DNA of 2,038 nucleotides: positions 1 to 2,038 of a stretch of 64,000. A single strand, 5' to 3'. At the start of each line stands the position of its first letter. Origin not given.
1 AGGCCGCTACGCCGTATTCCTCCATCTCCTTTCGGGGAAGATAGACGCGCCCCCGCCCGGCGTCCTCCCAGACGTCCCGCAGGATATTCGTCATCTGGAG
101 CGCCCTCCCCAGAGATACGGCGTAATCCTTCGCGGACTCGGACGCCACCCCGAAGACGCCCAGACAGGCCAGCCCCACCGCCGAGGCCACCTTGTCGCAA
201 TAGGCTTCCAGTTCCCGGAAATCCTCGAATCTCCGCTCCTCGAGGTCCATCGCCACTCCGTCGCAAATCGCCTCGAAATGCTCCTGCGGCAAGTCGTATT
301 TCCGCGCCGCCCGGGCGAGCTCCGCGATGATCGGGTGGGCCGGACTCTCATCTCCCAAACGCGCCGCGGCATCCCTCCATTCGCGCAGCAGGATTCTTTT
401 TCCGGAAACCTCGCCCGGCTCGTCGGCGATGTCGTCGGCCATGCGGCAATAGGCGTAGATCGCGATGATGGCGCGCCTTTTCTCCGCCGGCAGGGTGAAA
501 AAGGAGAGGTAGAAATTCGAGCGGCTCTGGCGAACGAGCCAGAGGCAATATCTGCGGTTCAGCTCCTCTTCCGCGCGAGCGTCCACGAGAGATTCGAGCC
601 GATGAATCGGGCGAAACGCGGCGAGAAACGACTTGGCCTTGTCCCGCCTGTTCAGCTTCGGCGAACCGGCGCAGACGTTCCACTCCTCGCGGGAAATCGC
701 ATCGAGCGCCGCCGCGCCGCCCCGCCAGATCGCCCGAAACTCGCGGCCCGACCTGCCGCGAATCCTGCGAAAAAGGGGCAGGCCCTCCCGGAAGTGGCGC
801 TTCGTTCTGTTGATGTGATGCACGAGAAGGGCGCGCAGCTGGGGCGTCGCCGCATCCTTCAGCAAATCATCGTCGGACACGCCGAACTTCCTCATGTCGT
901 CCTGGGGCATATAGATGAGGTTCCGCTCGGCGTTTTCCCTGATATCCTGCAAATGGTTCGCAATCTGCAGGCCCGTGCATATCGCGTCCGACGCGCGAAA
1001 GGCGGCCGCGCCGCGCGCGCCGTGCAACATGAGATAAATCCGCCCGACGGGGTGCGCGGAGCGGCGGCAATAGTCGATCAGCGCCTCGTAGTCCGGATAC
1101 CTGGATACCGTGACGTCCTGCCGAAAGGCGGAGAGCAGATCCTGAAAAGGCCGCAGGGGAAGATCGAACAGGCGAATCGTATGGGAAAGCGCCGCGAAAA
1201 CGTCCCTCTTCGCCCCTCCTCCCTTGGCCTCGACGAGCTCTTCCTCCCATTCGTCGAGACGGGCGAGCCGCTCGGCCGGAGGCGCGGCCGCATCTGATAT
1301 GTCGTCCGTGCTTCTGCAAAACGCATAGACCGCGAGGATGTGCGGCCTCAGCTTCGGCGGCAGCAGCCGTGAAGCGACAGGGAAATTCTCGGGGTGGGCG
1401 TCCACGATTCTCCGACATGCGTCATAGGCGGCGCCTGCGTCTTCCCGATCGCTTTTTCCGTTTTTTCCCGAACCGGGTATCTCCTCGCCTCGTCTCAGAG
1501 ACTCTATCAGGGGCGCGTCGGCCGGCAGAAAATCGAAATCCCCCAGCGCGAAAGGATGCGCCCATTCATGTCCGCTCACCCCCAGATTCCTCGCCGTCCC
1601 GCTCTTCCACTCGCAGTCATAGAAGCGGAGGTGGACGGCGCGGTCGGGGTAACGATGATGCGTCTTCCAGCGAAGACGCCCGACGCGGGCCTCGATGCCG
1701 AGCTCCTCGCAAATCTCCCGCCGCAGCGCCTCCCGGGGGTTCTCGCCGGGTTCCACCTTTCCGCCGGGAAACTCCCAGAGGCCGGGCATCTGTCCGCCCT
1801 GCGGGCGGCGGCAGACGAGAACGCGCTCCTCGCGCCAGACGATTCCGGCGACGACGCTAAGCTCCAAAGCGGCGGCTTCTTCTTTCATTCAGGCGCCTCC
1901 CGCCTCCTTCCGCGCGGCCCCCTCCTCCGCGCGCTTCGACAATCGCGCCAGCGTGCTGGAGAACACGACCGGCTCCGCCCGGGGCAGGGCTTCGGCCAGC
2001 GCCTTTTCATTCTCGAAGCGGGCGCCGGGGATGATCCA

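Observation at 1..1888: In-frame tri-domain fusion NUDIX(MutT)-HpnC-HpnD, missed by the ORF track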

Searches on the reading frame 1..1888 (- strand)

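Call 3: search_protein_families(library=pfam, proteins=[window:1-1888:-], max_evalue=0.01)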
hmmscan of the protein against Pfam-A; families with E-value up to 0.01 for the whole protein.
window:1-1888:- (629 aa): 4 families
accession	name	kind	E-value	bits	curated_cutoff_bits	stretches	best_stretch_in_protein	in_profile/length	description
PF00494.24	SQS_PSY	-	2.8e-129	430.9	26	2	164-414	3-261/263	Squalene/phytoene synthase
PF14815.12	NUDIX_4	-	1.3e-21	76.9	35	1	14-129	3-112/113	NUDIX domain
PF00293.34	NUDIX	-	1.7e-19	70.6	21.1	1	13-96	6-97/134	NUDIX domain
PF22327.2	Nudt16-like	-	0.0012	19.2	27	1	36-73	33-71/161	U8 snoRNA-decapping enzyme-like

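Call 5: search_protein_families(library=ncbifam, proteins=[window:1-1888:-], max_evalue=0.001)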
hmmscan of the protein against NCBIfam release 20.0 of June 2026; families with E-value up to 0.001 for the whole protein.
window:1-1888:- (629 aa): 19 families
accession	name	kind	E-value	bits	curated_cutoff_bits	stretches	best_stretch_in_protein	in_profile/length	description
TIGR03464.1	HpnC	equivalog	2e-128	427.6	250.45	2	163-425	3-266/267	squalene synthase HpnC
TIGR03465.1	HpnD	equivalog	5.6e-121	402.6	278.6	2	452-628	2-178/267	presqualene diphosphate synthase HpnD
NF045686.1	PhytoSynCyanob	equivalog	7.7e-72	242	550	2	151-369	17-248/310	15-cis-phytoene synthase CrtB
NF045921.1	PhytnSynCrtBRhod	equivalog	1e-55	189.4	500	2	447-628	9-188/307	15-cis-phytoene synthase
NF042419.1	Phyto_syn_CrtB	equivalog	5.6e-39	134.5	480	2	468-627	27-195/306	15-cis-phytoene synthase CrtB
NF006530.0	PRK08999.1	equivalog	5.2e-33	114.4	245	1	10-136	6-133/315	Nudix family hydrolase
NF007834.0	PRK10546.1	equivalog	3.3e-26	91.7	156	1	10-130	4-124/135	pyrimidine (deoxy)nucleoside triphosphate diphosphatase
TIGR00586.1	mutt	equivalog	2.1e-23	82.7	97.9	1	12-132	7-128/129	8-oxo-dGTP diphosphatase MutT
NF008044.0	PRK10776.1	equivalog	2.7e-22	79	148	1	9-133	3-128/130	8-oxo-dGTP diphosphatase MutT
NF041652.1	Nud_hyd_Dein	equivalog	5.2e-10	39.7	200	1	21-89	25-96/152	Nudix hydrolase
NF012016.0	PRK15472.1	equivalog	5.7e-09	35.8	95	1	12-69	6-64/141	nucleoside triphosphatase NudI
TIGR01559.1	squal_synth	equivalog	8.8e-09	35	286.75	1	542-625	115-206/337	squalene synthase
TIGR02705.1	nudix_YtkD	equivalog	3.8e-07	29.8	154.4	1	39-66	48-75/156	RNA deprotection pyrophosphohydrolase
NF001938.0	PRK00714.1-5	equivalog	3.5e-06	26.5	116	1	16-67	20-76/172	RNA pyrophosphohydrolase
NF001936.0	PRK00714.1-3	equivalog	1.4e-05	25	118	1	33-66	32-65/155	RNA pyrophosphohydrolase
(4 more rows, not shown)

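Call 6: find_homologous_proteins(query=window:1-1888:-)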
Query window:1-1888:- (629 aa): 262 proteins with E <= 0.001 among 8000 candidates; the best 120 are listed.
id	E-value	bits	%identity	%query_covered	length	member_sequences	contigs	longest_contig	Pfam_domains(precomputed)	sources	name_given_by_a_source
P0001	0.0e+0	1427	99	100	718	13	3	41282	PF00494.25,PF00293.35,PF14815.13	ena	-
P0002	0.0e+0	1236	85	100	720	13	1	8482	PF00494.25,PF00293.35,PF14815.13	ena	-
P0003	0.0e+0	1064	74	100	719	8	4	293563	PF00494.25,PF00293.35,PF14815.13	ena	-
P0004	0.0e+0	1057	73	100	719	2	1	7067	PF00494.25,PF00293.35,PF14815.13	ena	-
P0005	0.0e+0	1048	73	100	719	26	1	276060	PF00494.25,PF00293.35,PF14815.13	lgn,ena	-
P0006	0.0e+0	1039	73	100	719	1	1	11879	PF00494.25,PF00293.35,PF14815.13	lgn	-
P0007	0.0e+0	1038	73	100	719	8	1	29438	PF00494.25,PF00293.35,PF14815.13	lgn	-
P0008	0.0e+0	1038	72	100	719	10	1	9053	PF00494.25,PF00293.35,PF14815.13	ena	-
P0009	0.0e+0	1037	72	100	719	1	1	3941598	PF00494.25,PF00293.35,PF14815.13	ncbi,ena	-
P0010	0.0e+0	1036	72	100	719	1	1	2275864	PF00494.25,PF00293.35,PF14815.13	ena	-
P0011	0.0e+0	1036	72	100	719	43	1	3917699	PF00494.25,PF00293.35,PF14815.13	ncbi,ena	-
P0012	0.0e+0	1035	72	100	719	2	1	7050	PF00494.25,PF00293.35,PF14815.13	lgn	-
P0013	0.0e+0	1034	72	100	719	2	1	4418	PF00494.25,PF00293.35,PF14815.13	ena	-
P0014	0.0e+0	1032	71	100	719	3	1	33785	PF00494.25,PF00293.35,PF14815.13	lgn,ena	-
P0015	0.0e+0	1032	71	100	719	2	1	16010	PF00494.25,PF00293.35,PF14815.13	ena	-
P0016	0.0e+0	1031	72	100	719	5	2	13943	PF00494.25,PF00293.35,PF14815.13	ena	-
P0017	0.0e+0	1031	71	100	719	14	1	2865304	PF00494.25,PF00293.35,PF14815.13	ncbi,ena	-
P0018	0.0e+0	1029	71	100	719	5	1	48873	PF00494.25,PF00293.35,PF14815.13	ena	-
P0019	0.0e+0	1024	72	100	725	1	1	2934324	PF00494.25,PF00293.35,PF14815.13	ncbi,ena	-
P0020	0.0e+0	1023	71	100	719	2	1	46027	PF00494.25,PF00293.35,PF14815.13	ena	-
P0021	0.0e+0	1020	70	100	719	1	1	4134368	PF00494.25,PF00293.35,PF14815.13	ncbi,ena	-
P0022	1.3e-295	1000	70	100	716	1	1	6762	PF00494.25,PF00293.35,PF14815.13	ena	-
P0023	3.0e-295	999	70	100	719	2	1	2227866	PF00494.25,PF00293.35,PF14815.13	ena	-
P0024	3.4e-292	989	73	95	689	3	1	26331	PF00494.25,PF00293.35,PF14815.13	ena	-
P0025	2.0e-291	986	69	100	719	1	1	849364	PF00494.25,PF00293.35,PF14815.13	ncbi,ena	-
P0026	1.0e-290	984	71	100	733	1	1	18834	PF00494.25,PF00293.35,PF14815.13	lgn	-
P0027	4.0e-273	926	69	95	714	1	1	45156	PF00494.25,PF00293.35,PF14815.13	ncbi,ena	-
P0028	1.0e-239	815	71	81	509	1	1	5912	PF00494.25,PF00293.35,PF14815.13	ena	-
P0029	4.0e-217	741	55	99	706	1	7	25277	PF00494.25,PF00293.35,PF14815.13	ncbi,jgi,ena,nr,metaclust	ncbi:MAG: hypothetical protein A3J27_04390 [Candidatus Tectomicrobia bacterium RIFCSPLOWO2_12_FULL_6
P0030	4.0e-213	728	57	94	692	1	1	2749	PF00494.25,PF00293.35,PF14815.13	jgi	-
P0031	6.8e-213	727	55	100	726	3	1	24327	PF00494.25,PF00293.35,PF14815.13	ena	-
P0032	5.6e-207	707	53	98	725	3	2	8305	PF00494.25,PF00293.35,PF14815.13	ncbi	ncbi:MAG: squalene synthase HpnC [bacterium]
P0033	6.1e-207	707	54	100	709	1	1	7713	PF00494.25,PF00293.35,PF14815.13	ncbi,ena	ncbi:MAG: squalene synthase HpnC [Nitrospinota bacterium]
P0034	2.2e-206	705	54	98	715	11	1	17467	PF00494.25,PF00293.35,PF14815.13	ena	-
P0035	6.0e-206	704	53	98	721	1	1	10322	PF00494.25,PF00293.35,PF14815.13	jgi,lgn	jgi:phytoene synthase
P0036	2.9e-205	702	53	98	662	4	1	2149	PF00494.25,PF00293.35,PF14815.13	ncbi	ncbi:MAG: squalene synthase HpnC, partial [bacterium]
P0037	1.5e-204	699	53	98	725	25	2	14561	PF00494.25,PF00293.35,PF14815.13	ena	-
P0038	6.1e-204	697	53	98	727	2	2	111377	PF00494.25,PF00293.35,PF14815.13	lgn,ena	-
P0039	8.5e-204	697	53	98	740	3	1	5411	PF00494.25,PF00293.35,PF14815.13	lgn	-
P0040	3.5e-202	691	53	98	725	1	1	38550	PF00494.25,PF00293.35,PF14815.13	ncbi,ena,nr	ncbi:MAG: squalene synthase HpnC [bacterium]|nr:squalene synthase HpnC [bacterium]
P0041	3.9e-201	688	49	99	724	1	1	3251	PF00494.25,PF00293.35,PF14815.13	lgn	-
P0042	6.2e-199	681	51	98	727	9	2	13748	PF00494.25,PF00293.35,PF14815.13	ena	-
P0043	2.2e-191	656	49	98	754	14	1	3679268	PF00494.25,PF00293.35,PF14815.13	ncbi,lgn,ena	-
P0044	1.9e-184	633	53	88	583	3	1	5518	PF00494.25,PF00293.35,PF14815.13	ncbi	ncbi:MAG: squalene synthase HpnC, partial [bacterium]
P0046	4.3e-172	592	56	76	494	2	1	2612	PF00494.25,PF00293.35,PF14815.13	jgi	-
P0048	1.9e-161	557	69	56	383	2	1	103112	PF00494.25,PF00293.35,PF14815.13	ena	-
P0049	2.3e-126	441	46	78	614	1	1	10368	PF00494.25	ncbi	ncbi:MAG: squalene synthase HpnC [Nitrospinota bacterium]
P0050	1.2e-111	392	57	49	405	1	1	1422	PF00494.25,PF00293.35,PF14815.13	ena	-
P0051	8.1e-108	380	42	75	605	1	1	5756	PF00494.25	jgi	jgi:15-cis-phytoene synthase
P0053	3.0e-96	341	40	76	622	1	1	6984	PF00494.25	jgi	jgi:phytoene synthase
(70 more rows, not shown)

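Call 7: find_related_loci(query=window:1-1888:-, collection=genome_contigs, flank=10000)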
Query window:1-1888:- (629 aa) in genome_contigs; peptide patterns used: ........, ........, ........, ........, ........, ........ (x = any residue, [..] = any of these).
126 stretches matched a pattern; 52 encode a relative of the query (tblastn E <= 1e-3); 51 distinct loci.
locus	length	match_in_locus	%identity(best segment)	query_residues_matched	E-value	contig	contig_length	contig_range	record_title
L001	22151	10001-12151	85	1-629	0e+0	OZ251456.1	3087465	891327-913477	MAG: bacterium isolate 40c3c2bc-7189-494c-ad94-02bb7458a69d genome assembly, chromosome: 1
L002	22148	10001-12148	73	1-629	0e+0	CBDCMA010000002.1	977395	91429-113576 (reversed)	MAG: bacterium isolate 6263ad5f-5925-4d78-8ae4-828cafc75c34 genome assembly, contig: contig_2, whole genome shotgun sequ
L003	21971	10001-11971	73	1-629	0e+0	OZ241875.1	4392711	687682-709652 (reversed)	MAG: bacterium isolate fde39c58-18aa-4d93-bb40-cd1cf9ece30f genome assembly, chromosome: 1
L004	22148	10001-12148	72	1-629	0e+0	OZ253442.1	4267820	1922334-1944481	MAG: bacterium isolate e26f613c-7608-46b1-ae07-a2f8df169297 genome assembly, chromosome: 1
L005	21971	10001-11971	73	1-629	0e+0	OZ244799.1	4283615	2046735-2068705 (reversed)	MAG: bacterium isolate fda9cd22-9c8c-44c4-8321-deb2e702e096 genome assembly, chromosome: 1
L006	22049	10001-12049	72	1-629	0e+0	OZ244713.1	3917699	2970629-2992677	MAG: bacterium isolate e5014806-8d25-4488-8218-63b8719b0073 genome assembly, chromosome: 1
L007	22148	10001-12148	72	1-629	0e+0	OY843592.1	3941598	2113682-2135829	MAG: bacterium isolate 70215dce-3925-452b-89ef-f300e4ed0d2f genome assembly, chromosome: 1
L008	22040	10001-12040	72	1-629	0e+0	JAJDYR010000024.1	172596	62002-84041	MAG: bacterium isolate jk18x34bins.43 k141_177221, whole genome shotgun sequence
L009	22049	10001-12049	71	1-629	0e+0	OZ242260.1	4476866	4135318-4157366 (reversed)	MAG: bacterium isolate ae33526c-e769-4de9-a2b0-9dbe0155474d genome assembly, chromosome: 1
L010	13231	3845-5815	73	1-629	0e+0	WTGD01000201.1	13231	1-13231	MAG: Nitrospinota bacterium isolate CO36386bin_35 NODE_2003_length_13231_cov_7.470249, whole genome shotgun sequence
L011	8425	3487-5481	72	1-629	0e+0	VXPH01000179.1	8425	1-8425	MAG: Nitrospinota bacterium isolate SB0662_bin_51 NODE_6258_length_8425_cov_25.928913, whole genome shotgun sequence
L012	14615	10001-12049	71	1-629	0e+0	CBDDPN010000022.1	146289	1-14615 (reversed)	MAG: Longimicrobiales bacterium isolate f25bf1df-74c8-4449-8020-a8c54282f109 genome assembly, contig: contig_22, whole g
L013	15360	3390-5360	71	1-629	0e+0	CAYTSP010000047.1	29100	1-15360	MAG TPA_asm: uncultured Nitrospinaceae bacterium isolate SRP338948_co1_160 genome assembly, contig: k141_151038, whole g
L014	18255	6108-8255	71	1-628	0e+0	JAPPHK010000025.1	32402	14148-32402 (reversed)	MAG: Nitrospinota bacterium isolate RHO1_bin_79 NODE_2532_length_32402_cov_8.973104, whole genome shotgun sequence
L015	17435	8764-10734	71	1-629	0e+0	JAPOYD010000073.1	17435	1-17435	MAG: Nitrospinota bacterium isolate COS4_bin_23 NODE_2723_length_17435_cov_7.34816, whole genome shotgun sequence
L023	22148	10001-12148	73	1-629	0e+0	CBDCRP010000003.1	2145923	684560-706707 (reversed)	MAG: bacterium isolate c343b5c3-9596-4089-b975-978780b2b10b genome assembly, contig: contig_3, whole genome shotgun sequ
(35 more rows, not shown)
